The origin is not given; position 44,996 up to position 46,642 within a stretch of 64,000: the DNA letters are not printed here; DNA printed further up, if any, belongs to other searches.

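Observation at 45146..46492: Second RRE-bearing SPASM protein whose radical-SAM cysteine triad appears degenerate (Cx5C)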

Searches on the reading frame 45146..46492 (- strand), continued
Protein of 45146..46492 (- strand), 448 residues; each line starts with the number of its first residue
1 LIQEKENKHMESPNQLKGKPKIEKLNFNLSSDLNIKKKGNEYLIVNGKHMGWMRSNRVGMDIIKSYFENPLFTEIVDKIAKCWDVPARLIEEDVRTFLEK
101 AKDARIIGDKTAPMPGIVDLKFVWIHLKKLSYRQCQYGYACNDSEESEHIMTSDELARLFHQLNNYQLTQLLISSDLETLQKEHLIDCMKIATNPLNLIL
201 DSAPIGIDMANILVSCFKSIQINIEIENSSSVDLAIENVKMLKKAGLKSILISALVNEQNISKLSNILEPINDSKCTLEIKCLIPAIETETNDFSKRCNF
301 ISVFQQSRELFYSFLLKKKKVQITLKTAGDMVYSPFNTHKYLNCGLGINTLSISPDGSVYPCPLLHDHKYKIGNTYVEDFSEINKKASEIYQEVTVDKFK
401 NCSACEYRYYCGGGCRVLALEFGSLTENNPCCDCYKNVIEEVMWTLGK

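Call 30: search_protein_families(library=ncbifam, proteins=[P0014, P0015, P0016, P0017, P0053, P0134, P0139, P0154], max_evalue=1e-10)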
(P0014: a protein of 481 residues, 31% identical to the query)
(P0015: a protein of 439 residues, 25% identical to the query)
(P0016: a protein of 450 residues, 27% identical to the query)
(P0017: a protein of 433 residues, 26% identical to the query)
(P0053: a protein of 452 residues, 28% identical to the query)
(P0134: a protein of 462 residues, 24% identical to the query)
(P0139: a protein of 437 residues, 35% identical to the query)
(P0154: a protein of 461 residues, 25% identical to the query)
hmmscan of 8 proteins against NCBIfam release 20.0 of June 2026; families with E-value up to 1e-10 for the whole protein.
P0014 (481 aa): 62 families (the best 25 are shown)
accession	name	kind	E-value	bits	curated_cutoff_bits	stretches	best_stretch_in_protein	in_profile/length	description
NF045574.1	sacti_mat_StsB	exception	2.1e-45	155.4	625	1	20-468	12-439/466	StsB family radical SAM/SPASM domain sactipeptide maturase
TIGR03962.1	mycofact_rSAM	equivalog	9.4e-38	130.2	265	1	113-288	14-193/339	mycofactocin radical SAM maturase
NF050035.1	rSAM_WgK_link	exception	1.7e-36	126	650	1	113-290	11-194/367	radical SAM/SPASM peptide maturase WgkB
TIGR04055.1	rSAM_NirJ2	equivalog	6.7e-35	121.1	500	1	113-444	2-322/326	putative heme d1 biosynthesis radical SAM protein NirJ2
TIGR04545.1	rSAM_ahbD_hemeb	equivalog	7.6e-34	117.6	500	1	114-445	3-336/339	heme b synthase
TIGR02109.1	PQQ_syn_pqqE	equivalog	1.4e-33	116.3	381.35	1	113-458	9-342/358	pyrroloquinoline quinone biosynthesis protein PqqE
NF041298.1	rSAM_mat_DynA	equivalog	1.6e-33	116.1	450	1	115-449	5-344/356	dynobactin maturation radical SAM/SPASM protein DynA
NF047865.1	rSAM_PapB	equivalog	8e-33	114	340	1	110-437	2-327/330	PapB family radical SAM/SPASM ranthipeptide maturase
TIGR04051.1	rSAM_NirJ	equivalog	6.4e-32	110.9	515.45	1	113-273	4-168/354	heme d1 biosynthesis radical SAM protein NirJ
TIGR04163.1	rSAM_cobopep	equivalog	2.2e-30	105.7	375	1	111-455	64-416/428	peptide-modifying radical SAM enzyme CbpB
TIGR04250.1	SCM_rSAM_ScmE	equivalog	1.2e-28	100.1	400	1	111-270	3-167/358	SynChlorMet cassette radical SAM/SPASM protein ScmE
TIGR03942.1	sulfatase_rSAM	equivalog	1.6e-28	99.8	349.45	1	117-445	7-344/363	anaerobic sulfatase maturase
TIGR04053.2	TIGR04053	equivalog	1.8e-28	99.9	395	1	116-445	13-363/366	TIGR04053 family radical SAM/SPASM domain-containing protein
TIGR02668.1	moaA_archaeal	equivalog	1.4e-27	96.5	325.25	1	110-290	9-196/303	GTP 3',8-cyclase MoaA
TIGR04546.1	rSAM_ahbC_deAc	equivalog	2.3e-27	95.8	650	1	113-449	41-388/390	12,18-didecarboxysiroheme deacetylase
TIGR04347.1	pseudo_SAM_Halo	equivalog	1.7e-26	93.5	525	1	102-301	30-230/390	TIGR04347 family pseudo-SAM/SPASM protein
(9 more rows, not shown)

P0015 (439 aa): 64 families (the best 25 are shown)
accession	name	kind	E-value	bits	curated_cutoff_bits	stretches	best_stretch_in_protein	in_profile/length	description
NF045574.1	sacti_mat_StsB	exception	1.1e-48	166.3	625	1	97-436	91-427/466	StsB family radical SAM/SPASM domain sactipeptide maturase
TIGR03962.1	mycofact_rSAM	equivalog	5.6e-47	160.6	265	1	107-425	17-333/339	mycofactocin radical SAM maturase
TIGR04545.1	rSAM_ahbD_hemeb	equivalog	7.4e-42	144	500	1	107-424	5-336/339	heme b synthase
NF050035.1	rSAM_WgK_link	exception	3.5e-39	134.8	650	2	105-267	12-176/367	radical SAM/SPASM peptide maturase WgkB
TIGR04053.2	TIGR04053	equivalog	2.7e-34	119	395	2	107-296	13-212/366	TIGR04053 family radical SAM/SPASM domain-containing protein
TIGR04250.1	SCM_rSAM_ScmE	equivalog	3.6e-34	118.2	400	1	102-264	3-168/358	SynChlorMet cassette radical SAM/SPASM protein ScmE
TIGR04055.1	rSAM_NirJ2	equivalog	4e-34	118.6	500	1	107-423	5-322/326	putative heme d1 biosynthesis radical SAM protein NirJ2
TIGR04051.1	rSAM_NirJ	equivalog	1.8e-33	116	515.45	1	107-264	7-169/354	heme d1 biosynthesis radical SAM protein NirJ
TIGR04163.1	rSAM_cobopep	equivalog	3.9e-33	114.9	375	1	102-434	64-416/428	peptide-modifying radical SAM enzyme CbpB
NF041298.1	rSAM_mat_DynA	equivalog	2e-32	112.5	450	1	109-431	8-346/356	dynobactin maturation radical SAM/SPASM protein DynA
TIGR02109.1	PQQ_syn_pqqE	equivalog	1.9e-31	109.3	381.35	1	106-425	11-332/358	pyrroloquinoline quinone biosynthesis protein PqqE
TIGR04347.1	pseudo_SAM_Halo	equivalog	1.5e-30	106.8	525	1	90-293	25-237/390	TIGR04347 family pseudo-SAM/SPASM protein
NF047865.1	rSAM_PapB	equivalog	2.9e-29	102.3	340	1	104-415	5-326/330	PapB family radical SAM/SPASM ranthipeptide maturase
TIGR04133.1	rSAM_w_lipo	hypoth_equivalog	2e-28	99.4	425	1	98-404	20-330/350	TIGR04133 family radical SAM/SPASM protein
TIGR04303.1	GeoRSP_rSAM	equivalog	2.6e-28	99.5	400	1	107-423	10-324/325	GeoRSP system radical SAM/SPASM protein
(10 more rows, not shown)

P0016 (450 aa): 58 families (the best 25 are shown)
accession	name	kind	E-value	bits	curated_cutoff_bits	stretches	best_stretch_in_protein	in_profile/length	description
NF045574.1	sacti_mat_StsB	exception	1.4e-45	156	625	2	24-271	20-260/466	StsB family radical SAM/SPASM domain sactipeptide maturase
TIGR04545.1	rSAM_ahbD_hemeb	equivalog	1.9e-45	155.8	500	1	114-437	4-336/339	heme b synthase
TIGR04055.1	rSAM_NirJ2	equivalog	2.6e-41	142.2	500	1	116-437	6-323/326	putative heme d1 biosynthesis radical SAM protein NirJ2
NF050035.1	rSAM_WgK_link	exception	4.9e-39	134.4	650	2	112-273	11-177/367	radical SAM/SPASM peptide maturase WgkB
TIGR03962.1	mycofact_rSAM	equivalog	6e-39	134.2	265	1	115-437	17-332/339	mycofactocin radical SAM maturase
TIGR04340.1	rSAM_ACGX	hypoth_equivalog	4.9e-34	118.1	400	1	114-436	7-337/341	radical SAM/SPASM domain protein, ACGX system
TIGR04250.1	SCM_rSAM_ScmE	equivalog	8.9e-33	113.6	400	1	112-280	5-175/358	SynChlorMet cassette radical SAM/SPASM protein ScmE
TIGR04347.1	pseudo_SAM_Halo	equivalog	1.5e-32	113.3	525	1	104-269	34-201/390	TIGR04347 family pseudo-SAM/SPASM protein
TIGR04051.1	rSAM_NirJ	equivalog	3.1e-32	111.9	515.45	1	112-273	4-169/354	heme d1 biosynthesis radical SAM protein NirJ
TIGR04053.2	TIGR04053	equivalog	1e-31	110.5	395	1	112-274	10-180/366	TIGR04053 family radical SAM/SPASM domain-containing protein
TIGR04251.1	SCM_rSAM_ScmF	equivalog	2.7e-31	109.3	400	1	108-438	2-341/353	SynChlorMet cassette radical SAM/SPASM protein ScmF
NF041298.1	rSAM_mat_DynA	equivalog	1.2e-30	106.7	450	1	113-439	4-342/356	dynobactin maturation radical SAM/SPASM protein DynA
NF047865.1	rSAM_PapB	equivalog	1.8e-30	106.3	340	1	112-428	5-326/330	PapB family radical SAM/SPASM ranthipeptide maturase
TIGR04303.1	GeoRSP_rSAM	equivalog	6.8e-30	104.7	400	1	116-436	11-324/325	GeoRSP system radical SAM/SPASM protein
TIGR02668.1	moaA_archaeal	equivalog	6.8e-30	104.1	325.25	1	107-382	7-282/303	GTP 3',8-cyclase MoaA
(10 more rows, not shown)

P0017 (433 aa): 51 families (the best 25 are shown)
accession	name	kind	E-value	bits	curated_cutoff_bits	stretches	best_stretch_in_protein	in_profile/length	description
NF045574.1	sacti_mat_StsB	exception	3e-46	158.2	625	1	9-431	15-426/466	StsB family radical SAM/SPASM domain sactipeptide maturase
TIGR03962.1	mycofact_rSAM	equivalog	3e-44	151.6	265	1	103-423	16-335/339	mycofactocin radical SAM maturase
TIGR04545.1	rSAM_ahbD_hemeb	equivalog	1.1e-43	150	500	1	103-420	4-336/339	heme b synthase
TIGR04055.1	rSAM_NirJ2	equivalog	1e-38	133.7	500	1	103-419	4-322/326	putative heme d1 biosynthesis radical SAM protein NirJ2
TIGR04051.1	rSAM_NirJ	equivalog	1.4e-35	123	515.45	1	102-297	5-201/354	heme d1 biosynthesis radical SAM protein NirJ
TIGR04053.2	TIGR04053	equivalog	2.3e-35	122.5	395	1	101-292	10-211/366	TIGR04053 family radical SAM/SPASM domain-containing protein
TIGR04163.1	rSAM_cobopep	equivalog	1.7e-33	116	375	1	98-430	63-416/428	peptide-modifying radical SAM enzyme CbpB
NF050035.1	rSAM_WgK_link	exception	4.2e-32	111.6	650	1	103-276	13-193/367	radical SAM/SPASM peptide maturase WgkB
TIGR04347.1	pseudo_SAM_Halo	equivalog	5.1e-30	105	525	1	99-273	38-218/390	TIGR04347 family pseudo-SAM/SPASM protein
TIGR04340.1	rSAM_ACGX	hypoth_equivalog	4.6e-28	98.4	400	1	102-419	6-337/341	radical SAM/SPASM domain protein, ACGX system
NF047865.1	rSAM_PapB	equivalog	1.4e-26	93.5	340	1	100-405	4-320/330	PapB family radical SAM/SPASM ranthipeptide maturase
TIGR04546.1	rSAM_ahbC_deAc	equivalog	5.2e-25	88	650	1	100-273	40-219/390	12,18-didecarboxysiroheme deacetylase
TIGR03974.1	rSAM_six_Cys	equivalog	9e-25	87.4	425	1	13-429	5-445/451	thioether cross-link-forming SCIFF peptide maturase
TIGR04251.1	SCM_rSAM_ScmF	equivalog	9.2e-25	87.8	400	1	98-422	3-342/353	SynChlorMet cassette radical SAM/SPASM protein ScmF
TIGR04133.1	rSAM_w_lipo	hypoth_equivalog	2.1e-24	86.1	425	1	97-404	22-334/350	TIGR04133 family radical SAM/SPASM protein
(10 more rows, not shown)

P0053 (452 aa): 1 family
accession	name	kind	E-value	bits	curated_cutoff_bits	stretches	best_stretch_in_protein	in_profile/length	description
TIGR04085.1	rSAM_more_4Fe4S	domain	3.6e-12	46.5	27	1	323-411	1-93/93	SPASM domain-containing protein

P0134 (462 aa): 7 families
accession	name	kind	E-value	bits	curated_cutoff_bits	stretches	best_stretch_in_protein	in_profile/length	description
TIGR04085.1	rSAM_more_4Fe4S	domain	6.5e-16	58.5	27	1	341-422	1-84/93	SPASM domain-containing protein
TIGR04163.1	rSAM_cobopep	equivalog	3.1e-14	52.6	375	1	340-431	313-409/428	peptide-modifying radical SAM enzyme CbpB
TIGR03974.1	rSAM_six_Cys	equivalog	7.6e-14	51.4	425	1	340-422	346-426/451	thioether cross-link-forming SCIFF peptide maturase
TIGR04064.1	rSAM_nif11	equivalog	1.5e-13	50.2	518.7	1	327-414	319-402/459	nif11-like peptide radical SAM maturase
NF047865.1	rSAM_PapB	equivalog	9.3e-13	48.1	340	1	316-419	224-323/330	PapB family radical SAM/SPASM ranthipeptide maturase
NF040492.1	not_ScfB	exception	1.5e-11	43.9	855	1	340-422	345-425/450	ScfB-related radical SAM/SPASM orphan maturase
TIGR04304.1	GeoRSP_SPASM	equivalog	7.1e-11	41.8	300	0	332-428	196-293/293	GeoRSP system SPASM domain protein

P0139 (437 aa): 2 families
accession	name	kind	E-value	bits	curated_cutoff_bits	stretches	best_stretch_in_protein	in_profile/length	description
TIGR04085.1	rSAM_more_4Fe4S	domain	2.6e-14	53.4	27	1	316-404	1-93/93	SPASM domain-containing protein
TIGR04163.1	rSAM_cobopep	equivalog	3.9e-12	45.7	375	1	315-411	313-412/428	peptide-modifying radical SAM enzyme CbpB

P0154 (461 aa): 5 families
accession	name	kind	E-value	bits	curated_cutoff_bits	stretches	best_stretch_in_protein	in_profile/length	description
TIGR04085.1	rSAM_more_4Fe4S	domain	1.1e-13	51.4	27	1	346-435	1-93/93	SPASM domain-containing protein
NF041298.1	rSAM_mat_DynA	equivalog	3.8e-13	49.1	450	1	188-448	91-352/356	dynobactin maturation radical SAM/SPASM protein DynA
TIGR04545.1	rSAM_ahbD_hemeb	equivalog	8.6e-12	45.1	500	0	344-437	247-337/339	heme b synthase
TIGR03962.1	mycofact_rSAM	equivalog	1.3e-11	44.2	265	1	136-437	46-333/339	mycofactocin radical SAM maturase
TIGR03942.1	sulfatase_rSAM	equivalog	3.8e-11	42.7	349.45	1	350-449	255-357/363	anaerobic sulfatase maturase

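Call 35: find_homologous_proteins(query=A3, max_evalue=1e-10)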
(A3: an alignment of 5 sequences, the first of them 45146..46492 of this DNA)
Query A3 (5 sequences) (448 aa, profile of the alignment): 7 proteins with E <= 1e-10 among 8000 candidates.
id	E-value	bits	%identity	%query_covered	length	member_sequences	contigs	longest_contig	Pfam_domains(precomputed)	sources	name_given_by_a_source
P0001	9.0e-170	584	100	98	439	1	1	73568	PF13186.12,PF05402.19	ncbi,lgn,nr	ncbi:MAG: SPASM domain-containing protein [Acidobacteriota bacterium]|nr:SPASM domain-containing pro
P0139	3.0e-152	526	36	23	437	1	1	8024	PF13186.12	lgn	-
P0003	3.3e-27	114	26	50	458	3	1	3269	PF13186.12,PF04055.28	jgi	jgi:radical SAM protein with 4Fe4S-binding SPASM domain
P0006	2.3e-23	101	23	72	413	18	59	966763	PF13186.12,PF04055.28,PF13353.12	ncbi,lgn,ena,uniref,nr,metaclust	ncbi:radical SAM/SPASM domain-containing protein [Parvibacter caecicola]|uniref:Radical SAM protein 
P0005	2.8e-22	97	45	17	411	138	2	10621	PF13186.12,PF04055.28,PF13353.12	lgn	-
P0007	3.5e-22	97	37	22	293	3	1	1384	PF13186.12,PF04055.28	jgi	-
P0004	5.5e-21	93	49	17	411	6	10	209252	PF13186.12,PF04055.28,PF13353.12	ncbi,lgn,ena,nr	ncbi:MAG: radical SAM protein [Lachnospiraceae bacterium]|nr:radical SAM protein [Lachnospiraceae ba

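Call 36: find_encoding_contigs(protein=P0139, flank=8000, max_places=3)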
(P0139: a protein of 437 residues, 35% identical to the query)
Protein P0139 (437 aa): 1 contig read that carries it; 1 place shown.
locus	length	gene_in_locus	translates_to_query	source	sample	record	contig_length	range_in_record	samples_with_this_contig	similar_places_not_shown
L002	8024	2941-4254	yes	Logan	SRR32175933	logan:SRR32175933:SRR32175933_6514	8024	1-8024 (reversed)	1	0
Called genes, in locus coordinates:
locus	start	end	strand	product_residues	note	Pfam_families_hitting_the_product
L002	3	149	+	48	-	?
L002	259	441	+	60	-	-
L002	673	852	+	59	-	-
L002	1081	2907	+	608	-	PF00664:ABC_membrane, PF02463:SMC_N (faint), PF00005:ABC_tran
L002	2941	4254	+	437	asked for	PF13186:SPASM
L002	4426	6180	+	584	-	PF00082:Peptidase_S8 (weak)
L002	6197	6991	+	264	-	PF00561:Abhydrolase_1, PF12146:Hydrolase_4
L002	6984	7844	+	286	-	PF01738:DLH (faint), PF00561:Abhydrolase_1 (weak)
